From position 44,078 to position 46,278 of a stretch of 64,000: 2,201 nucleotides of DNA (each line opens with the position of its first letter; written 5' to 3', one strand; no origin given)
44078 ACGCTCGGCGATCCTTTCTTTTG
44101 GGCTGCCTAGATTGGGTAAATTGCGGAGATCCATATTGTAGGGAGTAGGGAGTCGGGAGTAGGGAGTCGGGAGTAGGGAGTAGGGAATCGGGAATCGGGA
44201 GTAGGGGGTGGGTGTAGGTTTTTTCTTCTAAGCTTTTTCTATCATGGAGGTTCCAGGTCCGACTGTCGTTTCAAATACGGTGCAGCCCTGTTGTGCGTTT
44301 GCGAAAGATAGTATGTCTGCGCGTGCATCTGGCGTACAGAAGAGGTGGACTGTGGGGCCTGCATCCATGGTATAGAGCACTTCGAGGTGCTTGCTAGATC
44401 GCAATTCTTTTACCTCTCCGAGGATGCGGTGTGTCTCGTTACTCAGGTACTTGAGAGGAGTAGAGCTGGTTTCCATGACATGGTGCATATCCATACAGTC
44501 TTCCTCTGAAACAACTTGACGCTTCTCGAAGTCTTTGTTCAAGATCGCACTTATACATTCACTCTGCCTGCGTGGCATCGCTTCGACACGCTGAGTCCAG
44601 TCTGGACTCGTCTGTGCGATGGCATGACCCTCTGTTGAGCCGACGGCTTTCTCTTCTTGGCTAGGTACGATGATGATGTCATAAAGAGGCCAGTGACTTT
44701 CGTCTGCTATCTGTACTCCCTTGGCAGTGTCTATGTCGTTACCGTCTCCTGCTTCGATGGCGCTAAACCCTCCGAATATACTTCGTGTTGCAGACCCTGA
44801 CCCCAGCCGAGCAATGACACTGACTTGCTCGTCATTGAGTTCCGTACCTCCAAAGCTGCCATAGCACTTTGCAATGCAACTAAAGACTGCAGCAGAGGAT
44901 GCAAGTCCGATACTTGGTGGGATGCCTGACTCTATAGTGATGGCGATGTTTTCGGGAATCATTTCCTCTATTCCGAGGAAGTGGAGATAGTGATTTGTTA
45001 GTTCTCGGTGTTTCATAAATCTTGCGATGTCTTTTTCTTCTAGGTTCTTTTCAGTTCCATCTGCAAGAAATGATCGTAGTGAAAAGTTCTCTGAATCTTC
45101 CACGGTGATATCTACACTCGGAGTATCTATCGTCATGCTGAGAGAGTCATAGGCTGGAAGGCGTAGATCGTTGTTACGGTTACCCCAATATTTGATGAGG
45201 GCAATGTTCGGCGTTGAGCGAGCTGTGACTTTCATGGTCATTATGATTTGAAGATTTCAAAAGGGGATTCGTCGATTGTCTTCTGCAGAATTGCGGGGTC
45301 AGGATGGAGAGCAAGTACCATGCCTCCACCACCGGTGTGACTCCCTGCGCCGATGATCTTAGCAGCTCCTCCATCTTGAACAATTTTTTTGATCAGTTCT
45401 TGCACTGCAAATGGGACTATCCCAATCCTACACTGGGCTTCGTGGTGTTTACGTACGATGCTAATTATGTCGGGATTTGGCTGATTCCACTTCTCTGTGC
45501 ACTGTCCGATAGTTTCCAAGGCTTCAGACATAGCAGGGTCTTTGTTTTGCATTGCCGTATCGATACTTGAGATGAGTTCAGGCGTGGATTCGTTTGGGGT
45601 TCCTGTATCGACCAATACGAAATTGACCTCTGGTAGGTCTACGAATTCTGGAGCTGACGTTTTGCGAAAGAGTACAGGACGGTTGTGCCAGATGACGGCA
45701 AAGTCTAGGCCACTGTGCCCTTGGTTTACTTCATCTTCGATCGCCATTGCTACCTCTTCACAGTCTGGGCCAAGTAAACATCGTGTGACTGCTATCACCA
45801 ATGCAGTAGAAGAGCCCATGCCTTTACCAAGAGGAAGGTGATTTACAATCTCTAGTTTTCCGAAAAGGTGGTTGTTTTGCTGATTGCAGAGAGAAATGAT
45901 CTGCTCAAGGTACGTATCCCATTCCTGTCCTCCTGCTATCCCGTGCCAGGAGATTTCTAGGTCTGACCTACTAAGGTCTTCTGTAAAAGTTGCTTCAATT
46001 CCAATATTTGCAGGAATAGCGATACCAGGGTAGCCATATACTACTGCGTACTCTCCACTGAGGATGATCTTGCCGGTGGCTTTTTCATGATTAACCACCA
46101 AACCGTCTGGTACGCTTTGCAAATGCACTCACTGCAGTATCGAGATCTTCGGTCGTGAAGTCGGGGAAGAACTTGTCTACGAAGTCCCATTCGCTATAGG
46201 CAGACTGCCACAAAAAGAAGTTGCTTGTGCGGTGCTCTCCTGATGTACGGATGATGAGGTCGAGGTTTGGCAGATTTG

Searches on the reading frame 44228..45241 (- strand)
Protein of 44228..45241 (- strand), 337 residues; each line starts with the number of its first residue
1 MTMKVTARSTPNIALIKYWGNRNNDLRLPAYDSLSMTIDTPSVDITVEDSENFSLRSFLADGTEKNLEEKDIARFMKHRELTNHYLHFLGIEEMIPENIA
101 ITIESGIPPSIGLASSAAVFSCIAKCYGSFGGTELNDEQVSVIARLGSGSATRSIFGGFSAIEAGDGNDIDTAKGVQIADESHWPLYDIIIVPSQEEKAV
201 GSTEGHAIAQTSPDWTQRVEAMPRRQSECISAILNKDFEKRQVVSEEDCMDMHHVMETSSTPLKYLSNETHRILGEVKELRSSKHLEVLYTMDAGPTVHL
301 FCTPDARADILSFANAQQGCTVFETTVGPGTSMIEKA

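Call 5: search_protein_families(library=pfam, proteins=[window:44228-45241:-], max_evalue=0.01)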
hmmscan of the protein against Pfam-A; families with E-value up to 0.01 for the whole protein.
window:44228-45241:- (337 aa): 3 families
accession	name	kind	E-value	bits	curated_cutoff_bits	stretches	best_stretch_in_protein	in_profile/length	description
PF22700.2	MVD-like_N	-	8.9e-37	126.6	27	1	10-167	2-151/157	Diphosphomevalonate decarboxylase-like N-terminal domain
PF18376.6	MDD_C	-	4.3e-18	66.2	23.2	1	189-314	2-130/186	Mevalonate 5-diphosphate decarboxylase C-terminal domain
PF00288.32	GHMP_kinases_N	-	8.8e-08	32.7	22.3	1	92-148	15-67/87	GHMP kinases N terminal domain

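Call 6: search_protein_families(library=ncbifam, proteins=[window:44228-45241:-], max_evalue=0.01)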
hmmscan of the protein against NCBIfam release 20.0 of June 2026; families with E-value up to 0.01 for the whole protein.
window:44228-45241:- (337 aa): 9 families
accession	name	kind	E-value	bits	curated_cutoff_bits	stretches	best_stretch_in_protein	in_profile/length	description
TIGR01240.1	mevDPdecarb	equivalog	8.7e-53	179.3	171.35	1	6-311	2-297/305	diphosphomevalonate decarboxylase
NF040704.1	IPP_alt_MvaD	equivalog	8.1e-31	107.3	475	1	4-327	1-309/323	phosphomevalonate decarboxylase MvaD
NF040847.1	mev_decarb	equivalog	9.8e-11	41.4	560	1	6-303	37-320/350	bisphosphomevalonate decarboxylase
TIGR00549.1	mevalon_kin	equivalog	4.7e-09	36.1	163.05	1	63-145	42-127/276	mevalonate kinase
NF040848.1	mev_kinase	equivalog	1.1e-08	34.5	440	1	4-300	5-287/323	mevalonate-3-kinase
NF002288.1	PRK01212.1-4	equivalog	0.00011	21.3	194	1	30-147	14-125/303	homoserine kinase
TIGR01920.1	Shik_kin_archae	equivalog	0.00017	21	126.85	1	81-144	52-115/266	shikimate kinase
NF003006.0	PRK03817.1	equivalog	0.0022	17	443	0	36-144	27-133/352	galactokinase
NF003036.0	PRK03926.1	equivalog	0.0038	16.4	403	1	97-144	74-121/302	mevalonate kinase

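Call 23: search_solved_structures(query=window:44228-45241:-, max_evalue=0.001, show_alignments=0)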
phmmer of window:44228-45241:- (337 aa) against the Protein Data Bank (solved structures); distinct sequences matched with E-value up to 0.001: 19.
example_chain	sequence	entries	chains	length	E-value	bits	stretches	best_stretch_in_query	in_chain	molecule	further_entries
6n0x_A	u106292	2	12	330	2.6e-47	164.8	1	5-336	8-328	Diphosphomevalonate decarboxylase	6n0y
6n0z_A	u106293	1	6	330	4.4e-45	157.5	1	5-336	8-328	Diphosphomevalonate decarboxylase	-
6n10_A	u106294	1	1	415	1.6e-35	126.1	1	3-300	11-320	Diphosphomevalonate decarboxylase MVD1, peroxisomal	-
3d4j_A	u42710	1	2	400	6.6e-35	124.1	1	5-311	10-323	Diphosphomevalonate decarboxylase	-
3f0n_A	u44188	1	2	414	9e-34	120.3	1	3-312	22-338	MEVALONATE PYROPHOSPHATE DECARBOXYLASE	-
5gmd_A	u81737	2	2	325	1.7e-32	116.1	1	3-334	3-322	Diphosphomevalonate decarboxylase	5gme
4z7c_A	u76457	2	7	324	2.6e-32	115.5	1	5-334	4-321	Diphosphomevalonate decarboxylase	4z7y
2hk2_A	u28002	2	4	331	6.1e-32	114.3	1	6-307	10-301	Diphosphomevalonate decarboxylase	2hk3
1fi4_A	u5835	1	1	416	1.1e-31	113.5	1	8-313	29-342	MEVALONATE 5-DIPHOSPHATE DECARBOXYLASE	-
3qt5_A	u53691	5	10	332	1.6e-31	112.9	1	6-303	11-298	Mevalonate diphosphate decarboxylase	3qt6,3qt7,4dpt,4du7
6xr5_A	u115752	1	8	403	2.4e-31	112.4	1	4-302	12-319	Diphosphomevalonate decarboxylase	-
3qt8_A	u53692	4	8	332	4.1e-31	111.6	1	6-303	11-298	Mevalonate diphosphate decarboxylase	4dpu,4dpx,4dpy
4dpw_A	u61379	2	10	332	2.1e-30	109.3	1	6-303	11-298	Mevalonate diphosphate decarboxylase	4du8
2hke_A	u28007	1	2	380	5.1e-29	104.7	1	5-305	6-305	Diphosphomevalonate decarboxylase, putative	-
5v2l_A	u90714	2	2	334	2.6e-27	99.1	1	6-305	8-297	Mevalonate diphosphate decarboxylase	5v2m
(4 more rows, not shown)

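Call 27: search_solved_structures(query=window:44228-45241:-, max_evalue=1e-30, show_alignments=5)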
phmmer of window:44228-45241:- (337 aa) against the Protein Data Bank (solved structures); distinct sequences matched with E-value up to 1e-30: 12.
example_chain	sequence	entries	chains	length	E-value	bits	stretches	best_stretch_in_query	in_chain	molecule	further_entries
6n0x_A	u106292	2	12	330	2.6e-47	164.8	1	5-336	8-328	Diphosphomevalonate decarboxylase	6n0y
6n0z_A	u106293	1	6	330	4.4e-45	157.5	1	5-336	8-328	Diphosphomevalonate decarboxylase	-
6n10_A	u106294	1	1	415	1.6e-35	126.1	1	3-300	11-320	Diphosphomevalonate decarboxylase MVD1, peroxisomal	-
3d4j_A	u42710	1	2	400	6.6e-35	124.1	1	5-311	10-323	Diphosphomevalonate decarboxylase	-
3f0n_A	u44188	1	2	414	9e-34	120.3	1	3-312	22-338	MEVALONATE PYROPHOSPHATE DECARBOXYLASE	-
5gmd_A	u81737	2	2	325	1.7e-32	116.1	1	3-334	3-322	Diphosphomevalonate decarboxylase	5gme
4z7c_A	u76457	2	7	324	2.6e-32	115.5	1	5-334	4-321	Diphosphomevalonate decarboxylase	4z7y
2hk2_A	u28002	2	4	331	6.1e-32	114.3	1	6-307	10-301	Diphosphomevalonate decarboxylase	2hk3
1fi4_A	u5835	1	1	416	1.1e-31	113.5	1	8-313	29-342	MEVALONATE 5-DIPHOSPHATE DECARBOXYLASE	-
3qt5_A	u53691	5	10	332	1.6e-31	112.9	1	6-303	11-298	Mevalonate diphosphate decarboxylase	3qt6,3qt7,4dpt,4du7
6xr5_A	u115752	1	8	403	2.4e-31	112.4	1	4-302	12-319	Diphosphomevalonate decarboxylase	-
3qt8_A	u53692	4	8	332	4.1e-31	111.6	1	6-303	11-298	Mevalonate diphosphate decarboxylase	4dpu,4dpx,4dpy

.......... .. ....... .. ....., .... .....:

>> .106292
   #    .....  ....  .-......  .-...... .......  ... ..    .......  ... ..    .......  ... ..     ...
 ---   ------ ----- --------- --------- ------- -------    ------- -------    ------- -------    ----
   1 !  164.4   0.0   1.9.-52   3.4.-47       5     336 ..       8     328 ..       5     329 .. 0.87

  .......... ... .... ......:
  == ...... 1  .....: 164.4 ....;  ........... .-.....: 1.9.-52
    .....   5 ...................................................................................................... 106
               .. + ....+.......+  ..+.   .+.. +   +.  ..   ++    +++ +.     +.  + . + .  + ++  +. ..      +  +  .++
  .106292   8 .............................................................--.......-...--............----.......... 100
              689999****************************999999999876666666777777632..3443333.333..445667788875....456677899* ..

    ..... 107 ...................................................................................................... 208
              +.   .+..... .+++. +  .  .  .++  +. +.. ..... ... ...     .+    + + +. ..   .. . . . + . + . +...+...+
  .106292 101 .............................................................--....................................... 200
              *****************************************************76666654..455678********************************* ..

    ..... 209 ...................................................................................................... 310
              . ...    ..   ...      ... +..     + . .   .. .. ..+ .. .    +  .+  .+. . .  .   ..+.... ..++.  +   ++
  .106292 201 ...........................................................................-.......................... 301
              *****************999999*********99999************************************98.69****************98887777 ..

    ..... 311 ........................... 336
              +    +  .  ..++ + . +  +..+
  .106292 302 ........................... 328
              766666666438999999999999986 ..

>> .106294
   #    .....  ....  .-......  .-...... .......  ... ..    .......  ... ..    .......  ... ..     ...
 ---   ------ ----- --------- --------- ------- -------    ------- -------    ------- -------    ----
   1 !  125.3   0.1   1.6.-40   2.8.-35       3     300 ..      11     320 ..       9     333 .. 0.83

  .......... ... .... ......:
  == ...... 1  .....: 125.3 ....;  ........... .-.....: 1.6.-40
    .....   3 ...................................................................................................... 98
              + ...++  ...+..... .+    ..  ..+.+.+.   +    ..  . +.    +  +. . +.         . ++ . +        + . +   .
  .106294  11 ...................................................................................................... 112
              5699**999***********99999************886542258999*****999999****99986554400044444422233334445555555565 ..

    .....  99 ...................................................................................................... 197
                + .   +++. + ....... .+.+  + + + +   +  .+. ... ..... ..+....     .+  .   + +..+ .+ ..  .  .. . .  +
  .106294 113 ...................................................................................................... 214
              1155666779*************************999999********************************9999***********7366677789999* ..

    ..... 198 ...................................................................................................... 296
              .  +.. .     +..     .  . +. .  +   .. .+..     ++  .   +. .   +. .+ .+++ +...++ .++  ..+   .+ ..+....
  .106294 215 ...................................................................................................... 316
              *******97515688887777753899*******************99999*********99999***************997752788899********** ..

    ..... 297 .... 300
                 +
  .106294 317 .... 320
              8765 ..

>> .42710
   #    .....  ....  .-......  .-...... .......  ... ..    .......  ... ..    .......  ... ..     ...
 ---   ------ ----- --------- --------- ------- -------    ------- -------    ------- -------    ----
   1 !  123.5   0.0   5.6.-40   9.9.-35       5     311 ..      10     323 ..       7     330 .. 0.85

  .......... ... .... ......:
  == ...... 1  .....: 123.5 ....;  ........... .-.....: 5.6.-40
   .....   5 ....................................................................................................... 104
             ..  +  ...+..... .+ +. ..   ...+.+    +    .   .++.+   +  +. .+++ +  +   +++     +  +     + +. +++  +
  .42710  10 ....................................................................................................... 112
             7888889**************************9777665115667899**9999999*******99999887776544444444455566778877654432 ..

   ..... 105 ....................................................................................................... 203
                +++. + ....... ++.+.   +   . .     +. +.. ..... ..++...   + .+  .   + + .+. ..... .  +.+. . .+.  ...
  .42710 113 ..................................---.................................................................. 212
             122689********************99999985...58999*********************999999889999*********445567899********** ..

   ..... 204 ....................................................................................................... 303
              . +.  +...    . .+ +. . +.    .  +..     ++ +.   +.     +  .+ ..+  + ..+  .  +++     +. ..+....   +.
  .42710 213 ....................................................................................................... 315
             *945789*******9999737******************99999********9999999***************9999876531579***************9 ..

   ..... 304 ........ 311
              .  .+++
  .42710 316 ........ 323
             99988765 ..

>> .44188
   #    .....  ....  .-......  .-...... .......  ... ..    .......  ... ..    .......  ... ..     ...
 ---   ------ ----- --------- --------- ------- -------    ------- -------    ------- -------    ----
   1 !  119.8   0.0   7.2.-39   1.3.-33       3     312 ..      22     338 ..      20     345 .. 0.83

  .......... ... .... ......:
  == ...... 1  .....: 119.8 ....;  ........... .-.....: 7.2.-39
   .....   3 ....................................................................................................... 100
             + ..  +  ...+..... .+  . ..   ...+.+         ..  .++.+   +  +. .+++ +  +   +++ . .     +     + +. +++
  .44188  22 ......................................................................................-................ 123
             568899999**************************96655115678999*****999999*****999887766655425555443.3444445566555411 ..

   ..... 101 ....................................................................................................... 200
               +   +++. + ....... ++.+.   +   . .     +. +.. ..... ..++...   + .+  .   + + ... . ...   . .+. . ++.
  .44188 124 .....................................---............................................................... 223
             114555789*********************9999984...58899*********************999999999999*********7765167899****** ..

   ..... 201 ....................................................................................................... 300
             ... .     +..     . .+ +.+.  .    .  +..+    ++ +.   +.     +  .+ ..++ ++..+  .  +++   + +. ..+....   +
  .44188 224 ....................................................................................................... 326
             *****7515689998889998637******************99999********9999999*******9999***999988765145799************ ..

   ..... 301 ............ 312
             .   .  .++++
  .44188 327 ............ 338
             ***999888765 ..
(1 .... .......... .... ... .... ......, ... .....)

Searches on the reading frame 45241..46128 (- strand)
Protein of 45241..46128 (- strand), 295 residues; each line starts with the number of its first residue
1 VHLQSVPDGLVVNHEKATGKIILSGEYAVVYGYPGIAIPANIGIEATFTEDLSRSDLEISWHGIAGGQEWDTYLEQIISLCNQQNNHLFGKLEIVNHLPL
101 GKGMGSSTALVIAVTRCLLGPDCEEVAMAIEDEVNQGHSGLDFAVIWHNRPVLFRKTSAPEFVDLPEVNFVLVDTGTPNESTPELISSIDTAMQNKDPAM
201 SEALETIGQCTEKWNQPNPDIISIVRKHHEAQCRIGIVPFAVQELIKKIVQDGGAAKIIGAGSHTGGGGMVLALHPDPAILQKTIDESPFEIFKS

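Call 5: search_protein_families(library=pfam, proteins=[window:45241-46128:-], max_evalue=0.01)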
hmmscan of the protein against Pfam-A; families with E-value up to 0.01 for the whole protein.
window:45241-46128:- (295 aa): 2 families
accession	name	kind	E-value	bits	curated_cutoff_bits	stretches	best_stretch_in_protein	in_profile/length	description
PF00288.32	GHMP_kinases_N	-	1.2e-05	25.9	22.3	1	86-142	15-79/87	GHMP kinases N terminal domain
PF08544.19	GHMP_kinases_C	-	0.0087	16.9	21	0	229-278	21-69/85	GHMP kinases C terminal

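Call 6: search_protein_families(library=ncbifam, proteins=[window:45241-46128:-], max_evalue=0.01)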
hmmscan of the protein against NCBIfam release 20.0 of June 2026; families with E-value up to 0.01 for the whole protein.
window:45241-46128:- (295 aa): 6 families
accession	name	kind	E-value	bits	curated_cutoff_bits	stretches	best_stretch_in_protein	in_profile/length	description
TIGR00549.1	mevalon_kin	equivalog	1.2e-29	103.7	163.05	1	17-274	1-276/276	mevalonate kinase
NF003036.0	PRK03926.1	equivalog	7.2e-16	58.1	403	1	16-275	5-267/302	mevalonate kinase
NF040656.1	GHMP_GYDIA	hypoth_equivalog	6.3e-07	28.9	225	1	17-70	4-55/299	GYDIA family GHMP kinase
NF003006.0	PRK03817.1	equivalog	0.00018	20.6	443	1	52-118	49-116/352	galactokinase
TIGR00191.1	thrB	equivalog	0.0016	17.4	168.25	1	80-114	70-105/304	homoserine kinase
NF003472.0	PRK05101.1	equivalog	0.0031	16.5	499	0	67-117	89-140/382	galactokinase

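Call 75: search_solved_structures(query=window:45241-46128:-, max_evalue=0.01, show_alignments=2)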
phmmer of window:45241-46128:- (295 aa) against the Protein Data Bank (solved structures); distinct sequences matched with E-value up to 0.01: 9.
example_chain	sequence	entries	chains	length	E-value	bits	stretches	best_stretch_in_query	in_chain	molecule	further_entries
2x7i_A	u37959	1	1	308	1.5e-13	54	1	15-275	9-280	MEVALONATE KINASE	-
2oi2_A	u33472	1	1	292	4.2e-09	39.3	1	16-275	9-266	Mevalonate kinase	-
4hac_A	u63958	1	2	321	3.8e-08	36.2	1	7-275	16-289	Mevalonate kinase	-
6mde_A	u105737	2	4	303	7.7e-08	35.2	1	17-275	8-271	Mevalonate kinase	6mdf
1kkh_A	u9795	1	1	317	9.6e-08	34.9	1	91-276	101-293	Mevalonate Kinase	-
8teb_A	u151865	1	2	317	9.8e-08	34.9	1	17-277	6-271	Mevalonate kinase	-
1vis_A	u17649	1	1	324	1.1e-07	34.7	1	91-276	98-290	Mevalonate kinase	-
1kvk_A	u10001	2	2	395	1.3e-06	31.1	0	74-134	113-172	mevalonate kinase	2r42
2r3v_A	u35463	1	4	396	2.9e-05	26.8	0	16-73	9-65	Mevalonate kinase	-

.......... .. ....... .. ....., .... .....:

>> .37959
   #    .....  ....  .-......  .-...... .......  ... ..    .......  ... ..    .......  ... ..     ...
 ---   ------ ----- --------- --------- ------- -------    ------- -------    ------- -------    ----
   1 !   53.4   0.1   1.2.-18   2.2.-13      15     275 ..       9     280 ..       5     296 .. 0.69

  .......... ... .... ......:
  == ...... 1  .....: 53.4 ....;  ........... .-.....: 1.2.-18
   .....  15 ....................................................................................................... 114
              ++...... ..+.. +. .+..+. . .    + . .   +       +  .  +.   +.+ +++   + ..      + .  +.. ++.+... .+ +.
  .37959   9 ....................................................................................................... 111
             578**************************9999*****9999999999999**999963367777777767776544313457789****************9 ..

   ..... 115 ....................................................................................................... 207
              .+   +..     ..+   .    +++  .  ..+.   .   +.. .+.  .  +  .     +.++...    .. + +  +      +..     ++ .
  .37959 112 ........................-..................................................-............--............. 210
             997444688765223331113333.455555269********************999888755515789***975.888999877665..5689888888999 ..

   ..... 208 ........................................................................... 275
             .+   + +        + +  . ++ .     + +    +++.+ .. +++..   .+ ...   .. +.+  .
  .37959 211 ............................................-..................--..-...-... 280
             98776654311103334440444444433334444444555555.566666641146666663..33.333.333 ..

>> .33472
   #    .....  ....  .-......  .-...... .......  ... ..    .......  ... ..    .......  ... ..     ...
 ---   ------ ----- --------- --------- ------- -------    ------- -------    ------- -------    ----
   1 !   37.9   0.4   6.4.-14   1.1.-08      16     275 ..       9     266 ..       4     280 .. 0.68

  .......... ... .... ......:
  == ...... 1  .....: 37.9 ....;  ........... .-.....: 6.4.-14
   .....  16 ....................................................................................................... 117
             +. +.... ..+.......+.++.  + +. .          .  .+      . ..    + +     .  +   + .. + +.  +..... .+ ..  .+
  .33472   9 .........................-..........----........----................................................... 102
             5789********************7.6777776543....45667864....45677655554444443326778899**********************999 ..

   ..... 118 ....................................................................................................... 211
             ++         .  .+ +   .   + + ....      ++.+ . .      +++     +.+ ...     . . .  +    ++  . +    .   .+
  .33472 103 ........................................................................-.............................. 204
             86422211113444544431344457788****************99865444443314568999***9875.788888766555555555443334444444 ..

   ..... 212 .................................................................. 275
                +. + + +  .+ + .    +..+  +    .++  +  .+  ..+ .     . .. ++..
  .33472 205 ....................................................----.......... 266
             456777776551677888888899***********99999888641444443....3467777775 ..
